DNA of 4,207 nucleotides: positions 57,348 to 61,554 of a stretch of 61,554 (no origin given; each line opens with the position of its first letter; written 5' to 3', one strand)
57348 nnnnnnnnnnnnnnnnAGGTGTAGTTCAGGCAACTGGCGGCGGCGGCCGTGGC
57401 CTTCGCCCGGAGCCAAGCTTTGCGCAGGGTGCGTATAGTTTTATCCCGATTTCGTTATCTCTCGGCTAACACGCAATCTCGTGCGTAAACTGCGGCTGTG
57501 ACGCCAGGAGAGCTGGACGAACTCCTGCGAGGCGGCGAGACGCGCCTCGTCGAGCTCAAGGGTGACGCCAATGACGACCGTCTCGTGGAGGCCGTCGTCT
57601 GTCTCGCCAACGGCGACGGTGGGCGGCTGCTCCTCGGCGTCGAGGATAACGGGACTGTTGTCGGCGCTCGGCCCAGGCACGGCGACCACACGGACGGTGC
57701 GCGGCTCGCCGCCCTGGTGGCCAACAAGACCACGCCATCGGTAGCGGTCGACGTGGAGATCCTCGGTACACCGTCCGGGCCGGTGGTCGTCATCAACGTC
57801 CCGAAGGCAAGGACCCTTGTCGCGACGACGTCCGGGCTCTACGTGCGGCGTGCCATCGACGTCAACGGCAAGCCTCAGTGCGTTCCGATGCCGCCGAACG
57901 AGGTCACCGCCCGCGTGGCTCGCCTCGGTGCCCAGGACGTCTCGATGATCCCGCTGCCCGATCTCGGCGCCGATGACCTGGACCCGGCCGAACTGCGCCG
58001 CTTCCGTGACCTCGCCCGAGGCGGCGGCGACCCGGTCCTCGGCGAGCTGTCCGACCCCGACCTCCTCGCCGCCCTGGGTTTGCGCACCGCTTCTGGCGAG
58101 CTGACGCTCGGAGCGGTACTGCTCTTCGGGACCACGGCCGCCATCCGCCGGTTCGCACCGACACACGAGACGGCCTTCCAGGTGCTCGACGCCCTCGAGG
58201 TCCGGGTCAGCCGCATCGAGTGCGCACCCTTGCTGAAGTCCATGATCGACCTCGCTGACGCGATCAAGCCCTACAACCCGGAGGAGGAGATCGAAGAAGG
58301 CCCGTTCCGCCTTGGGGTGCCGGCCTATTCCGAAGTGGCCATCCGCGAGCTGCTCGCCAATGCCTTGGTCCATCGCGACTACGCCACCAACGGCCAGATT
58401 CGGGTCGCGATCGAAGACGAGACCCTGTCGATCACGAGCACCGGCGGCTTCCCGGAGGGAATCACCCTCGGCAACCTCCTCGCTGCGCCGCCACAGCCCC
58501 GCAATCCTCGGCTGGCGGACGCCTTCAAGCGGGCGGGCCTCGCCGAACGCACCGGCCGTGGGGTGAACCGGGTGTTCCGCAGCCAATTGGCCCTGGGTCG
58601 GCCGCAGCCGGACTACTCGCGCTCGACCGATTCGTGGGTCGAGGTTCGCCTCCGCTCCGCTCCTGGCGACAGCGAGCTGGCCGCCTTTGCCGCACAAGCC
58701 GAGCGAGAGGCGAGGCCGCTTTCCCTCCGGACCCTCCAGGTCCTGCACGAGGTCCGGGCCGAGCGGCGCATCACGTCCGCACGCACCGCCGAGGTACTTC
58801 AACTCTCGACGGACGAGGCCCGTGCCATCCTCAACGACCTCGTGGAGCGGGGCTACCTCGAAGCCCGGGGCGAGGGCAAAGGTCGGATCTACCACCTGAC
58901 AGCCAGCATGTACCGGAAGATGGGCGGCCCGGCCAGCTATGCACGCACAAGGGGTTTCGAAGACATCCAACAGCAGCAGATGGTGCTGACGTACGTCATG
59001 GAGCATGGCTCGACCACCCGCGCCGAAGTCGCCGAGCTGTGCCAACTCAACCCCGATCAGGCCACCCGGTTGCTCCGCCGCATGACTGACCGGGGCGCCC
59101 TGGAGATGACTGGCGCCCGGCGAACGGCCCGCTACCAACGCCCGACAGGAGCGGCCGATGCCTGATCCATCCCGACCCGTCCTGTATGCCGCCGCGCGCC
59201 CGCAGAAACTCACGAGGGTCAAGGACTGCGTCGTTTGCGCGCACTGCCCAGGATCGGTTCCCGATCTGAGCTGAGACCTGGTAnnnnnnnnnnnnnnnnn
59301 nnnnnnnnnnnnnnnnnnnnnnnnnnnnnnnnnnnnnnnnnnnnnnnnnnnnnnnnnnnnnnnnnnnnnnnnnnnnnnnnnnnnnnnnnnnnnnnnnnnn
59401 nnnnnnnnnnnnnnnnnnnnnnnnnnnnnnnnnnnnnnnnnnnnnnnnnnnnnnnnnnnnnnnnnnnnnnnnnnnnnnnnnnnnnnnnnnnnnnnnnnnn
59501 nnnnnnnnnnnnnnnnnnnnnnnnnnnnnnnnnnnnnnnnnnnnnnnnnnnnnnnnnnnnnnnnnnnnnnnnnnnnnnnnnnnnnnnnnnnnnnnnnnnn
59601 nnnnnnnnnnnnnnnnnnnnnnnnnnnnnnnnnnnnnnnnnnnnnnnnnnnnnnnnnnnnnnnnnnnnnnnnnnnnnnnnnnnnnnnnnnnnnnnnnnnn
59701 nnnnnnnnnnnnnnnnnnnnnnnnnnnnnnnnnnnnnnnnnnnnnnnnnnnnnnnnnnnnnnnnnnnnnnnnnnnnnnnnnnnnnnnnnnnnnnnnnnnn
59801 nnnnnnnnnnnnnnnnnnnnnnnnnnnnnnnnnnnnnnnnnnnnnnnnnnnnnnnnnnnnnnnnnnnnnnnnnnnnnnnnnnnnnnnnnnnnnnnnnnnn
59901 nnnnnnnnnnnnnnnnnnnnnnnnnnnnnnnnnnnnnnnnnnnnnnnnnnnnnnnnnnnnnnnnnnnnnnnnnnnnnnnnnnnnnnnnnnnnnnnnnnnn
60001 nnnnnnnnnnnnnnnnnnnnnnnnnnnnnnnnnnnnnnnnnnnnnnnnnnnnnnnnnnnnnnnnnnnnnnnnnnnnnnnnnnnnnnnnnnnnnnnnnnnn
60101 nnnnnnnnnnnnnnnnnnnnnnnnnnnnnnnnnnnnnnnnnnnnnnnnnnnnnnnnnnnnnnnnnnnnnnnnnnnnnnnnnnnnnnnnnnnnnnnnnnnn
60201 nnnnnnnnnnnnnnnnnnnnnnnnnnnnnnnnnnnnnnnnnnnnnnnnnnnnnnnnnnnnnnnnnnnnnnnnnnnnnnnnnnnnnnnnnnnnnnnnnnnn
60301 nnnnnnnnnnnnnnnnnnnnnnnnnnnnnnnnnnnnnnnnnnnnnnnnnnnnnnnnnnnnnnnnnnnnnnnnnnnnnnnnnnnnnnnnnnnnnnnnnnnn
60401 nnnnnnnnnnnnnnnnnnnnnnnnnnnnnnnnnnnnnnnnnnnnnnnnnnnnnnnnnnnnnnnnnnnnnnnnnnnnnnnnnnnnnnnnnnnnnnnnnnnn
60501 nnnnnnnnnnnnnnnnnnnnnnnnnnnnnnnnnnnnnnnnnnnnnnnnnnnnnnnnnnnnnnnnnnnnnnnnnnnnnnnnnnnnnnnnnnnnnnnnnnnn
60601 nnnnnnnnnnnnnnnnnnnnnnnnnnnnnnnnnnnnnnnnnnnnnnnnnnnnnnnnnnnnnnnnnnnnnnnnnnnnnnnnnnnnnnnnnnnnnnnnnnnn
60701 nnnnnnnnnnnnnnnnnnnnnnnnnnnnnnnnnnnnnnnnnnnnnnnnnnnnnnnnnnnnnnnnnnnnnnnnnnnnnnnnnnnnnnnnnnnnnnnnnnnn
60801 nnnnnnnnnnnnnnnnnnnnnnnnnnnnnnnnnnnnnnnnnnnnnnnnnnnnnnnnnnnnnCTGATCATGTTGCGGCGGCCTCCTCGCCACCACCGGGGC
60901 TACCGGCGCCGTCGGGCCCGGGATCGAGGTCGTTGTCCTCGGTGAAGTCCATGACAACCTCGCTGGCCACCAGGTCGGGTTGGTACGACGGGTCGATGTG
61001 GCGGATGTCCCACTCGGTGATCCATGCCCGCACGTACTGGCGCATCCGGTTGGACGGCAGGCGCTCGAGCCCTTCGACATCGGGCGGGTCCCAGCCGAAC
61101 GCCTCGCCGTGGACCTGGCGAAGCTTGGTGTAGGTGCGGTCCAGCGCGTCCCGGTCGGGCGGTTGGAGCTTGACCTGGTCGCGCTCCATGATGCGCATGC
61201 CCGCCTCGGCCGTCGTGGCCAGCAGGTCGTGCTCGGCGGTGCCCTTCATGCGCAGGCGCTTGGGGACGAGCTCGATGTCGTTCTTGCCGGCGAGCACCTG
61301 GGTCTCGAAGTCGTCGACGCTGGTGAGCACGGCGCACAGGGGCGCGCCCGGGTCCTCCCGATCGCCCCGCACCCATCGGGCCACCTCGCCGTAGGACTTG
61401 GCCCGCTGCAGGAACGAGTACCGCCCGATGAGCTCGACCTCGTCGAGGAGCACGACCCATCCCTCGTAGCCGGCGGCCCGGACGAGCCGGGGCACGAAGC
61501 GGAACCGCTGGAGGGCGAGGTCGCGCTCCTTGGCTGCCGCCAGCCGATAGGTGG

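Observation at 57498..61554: Candidate defence module: P-loop ATPase-SF2 helicase operon facing an AlbA_2/HATPase_c_4 sensor-like protein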

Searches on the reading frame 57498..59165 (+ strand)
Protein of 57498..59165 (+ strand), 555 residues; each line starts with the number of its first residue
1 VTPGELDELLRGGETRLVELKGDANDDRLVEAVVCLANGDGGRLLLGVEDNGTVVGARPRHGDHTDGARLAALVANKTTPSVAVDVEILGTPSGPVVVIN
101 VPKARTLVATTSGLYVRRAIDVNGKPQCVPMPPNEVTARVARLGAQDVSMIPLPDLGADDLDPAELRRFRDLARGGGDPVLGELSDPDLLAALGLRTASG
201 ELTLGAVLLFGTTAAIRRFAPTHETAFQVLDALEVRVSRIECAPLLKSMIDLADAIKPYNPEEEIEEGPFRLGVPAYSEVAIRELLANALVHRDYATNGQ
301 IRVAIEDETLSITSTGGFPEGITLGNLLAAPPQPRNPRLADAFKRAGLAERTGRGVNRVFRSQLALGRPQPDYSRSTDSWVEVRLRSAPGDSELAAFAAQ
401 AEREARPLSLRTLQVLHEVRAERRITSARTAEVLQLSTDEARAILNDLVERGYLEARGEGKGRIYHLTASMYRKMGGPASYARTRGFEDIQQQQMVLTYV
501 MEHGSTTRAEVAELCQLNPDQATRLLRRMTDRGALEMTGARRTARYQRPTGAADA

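Call 5: search_protein_families(library=pfam, proteins=[window:57498-59165:+], max_evalue=0.01)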
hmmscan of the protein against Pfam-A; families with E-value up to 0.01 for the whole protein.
window:57498-59165:+ (555 aa): 10 families
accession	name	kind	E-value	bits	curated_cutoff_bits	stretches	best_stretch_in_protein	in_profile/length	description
PF13749.12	HATPase_c_4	-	5e-16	58.9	26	1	300-383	3-87/89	Putative ATP-dependent DNA helicase recG C-terminal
PF04326.19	SLFN_AlbA_2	-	8.1e-13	49.4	25.3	1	14-117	1-109/118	Schlafen, AlbA_2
PF13412.12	HTH_24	-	6.8e-07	29.2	21.9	0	493-533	5-45/48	Winged helix-turn-helix DNA-binding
PF12802.13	MarR_2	-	7.5e-05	23.2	27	0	495-538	9-53/61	MarR family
PF03965.22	Penicillinase_R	-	0.0008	20.2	22.6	0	492-547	4-63/115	Penicillinase repressor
PF08100.18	Dimerisation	-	0.0031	17.7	25.6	0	413-469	31-85/93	O-methyltransferase dimerisation domain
PF22168.2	DIP2311-like_C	-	0.006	17.3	27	0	495-547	9-61/63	Transcriptional regulator DIP2311-like, C-terminal domain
PF01978.25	TrmB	-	0.0064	16.8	25.6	0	495-541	12-58/68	Sugar-specific transcriptional regulator TrmB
PF13545.12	HTH_Crp_2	-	0.0072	16.7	27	0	506-541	23-57/70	Crp-like helix-turn-helix domain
PF24409.1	wHTH-PRTase_assc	-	0.0094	16.4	27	0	423-458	9-45/83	wHTH-PRTase associated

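Call 6: search_protein_families(library=padloc, proteins=[window:57498-59165:+], max_evalue=0.01)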
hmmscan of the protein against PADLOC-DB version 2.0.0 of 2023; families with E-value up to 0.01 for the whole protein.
window:57498-59165:+ (555 aa): 7 families
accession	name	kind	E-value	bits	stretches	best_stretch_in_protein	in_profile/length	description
PDLC02402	Aga_SIR2-PNTD1-PNTD2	-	9.5e-12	41.8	1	202-361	371-537/876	Class I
PDLC02418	Aga_SIR2-Kinase-PNTD1-PNTD2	-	1.2e-09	35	1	274-361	317-415/756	Class I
PDLC03963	SoFic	-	9.8e-07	26.5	0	409-468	292-352/361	-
PDLC02394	pAgo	-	8e-06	21.8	1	275-400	313-449/1121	-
PDLC01438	Csa3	-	0.0022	16.1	1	381-483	122-217/305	"CAS-I,CAS-II,CAS-III,CAS-IV,CAS-V,CAS-VI; associated_signaling"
PDLC05078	PDC-S72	-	0.0077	13.4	0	409-463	315-370/377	-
PDLC01850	CARF3--CARF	-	0.0081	14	0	398-461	132-196/209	-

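Call 7: search_protein_families(library=ncbifam, proteins=[window:57498-59165:+], max_evalue=0.01)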
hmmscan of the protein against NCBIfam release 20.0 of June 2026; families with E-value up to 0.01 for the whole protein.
window:57498-59165:+ (555 aa): 0 families

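Call 100: find_encoding_contigs(protein=window:57498-59162:+, flank=10000, max_places=4)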
Protein seq(555 aa) (555 aa): no gene with exactly this product is on record in the collection.

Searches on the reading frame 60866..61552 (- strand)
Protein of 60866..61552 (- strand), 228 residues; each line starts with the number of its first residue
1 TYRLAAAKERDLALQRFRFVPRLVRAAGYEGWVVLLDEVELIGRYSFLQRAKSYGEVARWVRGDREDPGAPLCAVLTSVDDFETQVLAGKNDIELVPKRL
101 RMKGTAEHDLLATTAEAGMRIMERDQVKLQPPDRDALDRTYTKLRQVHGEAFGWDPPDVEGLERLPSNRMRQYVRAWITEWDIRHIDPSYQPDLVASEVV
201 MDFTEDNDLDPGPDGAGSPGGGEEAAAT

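Call 5: search_protein_families(library=pfam, proteins=[window:60866-61552:-], max_evalue=0.01)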
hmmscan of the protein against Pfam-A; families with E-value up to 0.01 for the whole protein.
window:60866-61552:- (228 aa): 1 family
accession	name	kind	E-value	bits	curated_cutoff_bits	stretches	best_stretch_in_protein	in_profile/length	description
PF10923.14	BrxC_BrxD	-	1.4e-07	31.3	22.2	1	13-156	222-358/414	BREX system ATP-binding protein BrxC/D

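Call 6: search_protein_families(library=padloc, proteins=[window:60866-61552:-], max_evalue=0.01)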
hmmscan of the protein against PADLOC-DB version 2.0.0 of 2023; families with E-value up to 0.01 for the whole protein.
window:60866-61552:- (228 aa): 1 family
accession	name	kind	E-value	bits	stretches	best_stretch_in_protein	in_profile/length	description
PDLC02494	BrxD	-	2.7e-05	21.5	1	13-149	221-347/440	BrxD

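Call 7: search_protein_families(library=ncbifam, proteins=[window:60866-61552:-], max_evalue=0.01)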
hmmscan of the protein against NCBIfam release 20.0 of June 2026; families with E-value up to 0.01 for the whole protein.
window:60866-61552:- (228 aa): 1 family
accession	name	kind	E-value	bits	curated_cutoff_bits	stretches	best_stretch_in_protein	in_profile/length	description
NF033438.1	BREX_BrxD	equivalog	3.4e-05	23.1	350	1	13-151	217-345/423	BREX system ATP-binding protein BrxD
